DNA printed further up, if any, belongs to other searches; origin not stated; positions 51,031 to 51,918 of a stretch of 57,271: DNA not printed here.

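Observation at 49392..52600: Uncharacterised four-gene cassette: KAS III-like condensing enzyme, heme-oxygenase-like candidate diiron oxidase, His-cluster membrane protein, orphan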

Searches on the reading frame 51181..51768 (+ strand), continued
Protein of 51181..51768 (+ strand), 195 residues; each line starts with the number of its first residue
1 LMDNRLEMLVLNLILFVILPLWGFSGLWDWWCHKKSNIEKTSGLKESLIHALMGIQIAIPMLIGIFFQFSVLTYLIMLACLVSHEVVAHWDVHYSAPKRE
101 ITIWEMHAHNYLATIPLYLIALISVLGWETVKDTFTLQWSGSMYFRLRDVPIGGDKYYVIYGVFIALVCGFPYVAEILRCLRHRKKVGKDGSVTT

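Call 74: search_solved_structures(query=A2, max_evalue=10, show_alignments=2)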
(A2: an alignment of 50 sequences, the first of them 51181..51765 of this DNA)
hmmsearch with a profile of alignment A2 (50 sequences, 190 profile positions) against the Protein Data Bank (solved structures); distinct sequences matched with E-value up to 10: 1.
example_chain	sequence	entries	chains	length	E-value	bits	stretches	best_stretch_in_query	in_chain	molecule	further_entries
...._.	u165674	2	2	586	0.038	17.1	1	108-169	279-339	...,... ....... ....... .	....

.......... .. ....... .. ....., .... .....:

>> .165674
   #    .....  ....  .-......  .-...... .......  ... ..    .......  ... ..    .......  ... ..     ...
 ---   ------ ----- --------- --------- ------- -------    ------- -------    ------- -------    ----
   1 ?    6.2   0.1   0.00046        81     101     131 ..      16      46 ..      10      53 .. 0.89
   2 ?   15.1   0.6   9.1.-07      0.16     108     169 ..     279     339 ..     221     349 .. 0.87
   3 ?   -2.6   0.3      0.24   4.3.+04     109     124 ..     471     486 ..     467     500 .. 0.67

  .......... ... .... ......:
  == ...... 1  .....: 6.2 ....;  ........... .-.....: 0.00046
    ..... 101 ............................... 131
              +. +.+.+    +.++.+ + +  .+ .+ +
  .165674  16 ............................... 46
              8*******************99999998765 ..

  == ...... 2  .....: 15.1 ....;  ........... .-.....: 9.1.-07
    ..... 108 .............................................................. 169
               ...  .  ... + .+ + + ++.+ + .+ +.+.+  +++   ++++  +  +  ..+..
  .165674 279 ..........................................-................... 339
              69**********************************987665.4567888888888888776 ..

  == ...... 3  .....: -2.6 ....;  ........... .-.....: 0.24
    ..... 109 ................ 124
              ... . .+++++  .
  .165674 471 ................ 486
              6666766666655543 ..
